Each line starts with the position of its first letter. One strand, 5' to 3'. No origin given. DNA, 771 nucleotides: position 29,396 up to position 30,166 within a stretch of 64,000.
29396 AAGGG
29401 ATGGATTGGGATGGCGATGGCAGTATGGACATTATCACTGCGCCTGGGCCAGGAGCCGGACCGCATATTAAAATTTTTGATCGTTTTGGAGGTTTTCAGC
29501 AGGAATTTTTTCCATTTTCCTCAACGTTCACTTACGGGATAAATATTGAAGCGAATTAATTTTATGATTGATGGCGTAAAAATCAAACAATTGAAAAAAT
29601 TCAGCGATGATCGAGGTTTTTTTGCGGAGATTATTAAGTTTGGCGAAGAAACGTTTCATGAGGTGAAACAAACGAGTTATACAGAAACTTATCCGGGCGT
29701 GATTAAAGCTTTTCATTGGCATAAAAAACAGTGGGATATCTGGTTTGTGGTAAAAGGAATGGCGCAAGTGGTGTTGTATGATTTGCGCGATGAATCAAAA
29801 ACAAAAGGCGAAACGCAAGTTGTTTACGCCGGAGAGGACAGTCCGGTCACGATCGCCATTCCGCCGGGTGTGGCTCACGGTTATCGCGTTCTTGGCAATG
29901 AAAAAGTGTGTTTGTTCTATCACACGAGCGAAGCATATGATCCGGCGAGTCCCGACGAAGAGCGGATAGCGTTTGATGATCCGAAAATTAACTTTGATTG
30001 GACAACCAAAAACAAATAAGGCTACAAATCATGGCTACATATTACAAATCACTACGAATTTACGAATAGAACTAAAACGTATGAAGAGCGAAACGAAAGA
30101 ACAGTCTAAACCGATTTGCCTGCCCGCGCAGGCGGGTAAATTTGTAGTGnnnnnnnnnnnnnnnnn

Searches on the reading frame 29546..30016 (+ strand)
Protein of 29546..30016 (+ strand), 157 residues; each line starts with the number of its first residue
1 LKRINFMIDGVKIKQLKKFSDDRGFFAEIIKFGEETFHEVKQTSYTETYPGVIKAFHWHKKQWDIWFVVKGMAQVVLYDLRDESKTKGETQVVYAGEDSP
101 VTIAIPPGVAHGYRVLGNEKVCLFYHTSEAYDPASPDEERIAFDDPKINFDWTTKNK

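Call 7: search_protein_families(library=pfam, proteins=[window:29546-30016:+], max_evalue=0.001)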
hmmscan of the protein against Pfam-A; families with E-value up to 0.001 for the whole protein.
window:29546-30016:+ (157 aa): 4 families
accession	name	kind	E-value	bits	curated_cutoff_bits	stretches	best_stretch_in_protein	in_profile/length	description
PF00908.23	dTDP_sugar_isom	-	8.7e-24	84.5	27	1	7-153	3-153/168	dTDP-4-dehydrorhamnose 3,5-epimerase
PF14667.12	Polysacc_synt_C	-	1.6e-15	57.6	28.7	1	20-137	2-109/111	Polysaccharide biosynthesis C-terminal domain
PF07883.17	Cupin_2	-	8.3e-05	22.7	27.2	1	50-123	7-66/70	Cupin domain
PF05523.17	FdtA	-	0.00088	19.5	23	0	10-133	2-116/131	WxcM-like, C-terminal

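Call 50: search_protein_families(library=ncbifam, proteins=[window:29564-30016:+], max_evalue=0.01)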
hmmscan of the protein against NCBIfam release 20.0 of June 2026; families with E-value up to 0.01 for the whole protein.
window:29564-30016:+ (151 aa): 3 families
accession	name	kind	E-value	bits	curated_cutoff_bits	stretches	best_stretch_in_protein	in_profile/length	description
TIGR01221.1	rmlC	equivalog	9.7e-19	67.8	155.75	1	2-149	7-157/176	dTDP-4-dehydrorhamnose 3,5-epimerase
NF047837.1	UDPAcbARedWbcJ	equivalog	2.8e-09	36.4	500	1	9-132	250-363/372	UDP-2-acetamido-2,6-beta-L-arabino-hexul-4-ose reductase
TIGR04366.1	cupin_WbuC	subfamily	1.2e-05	25.2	42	1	49-129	48-123/132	WbuC family cupin fold metalloprotein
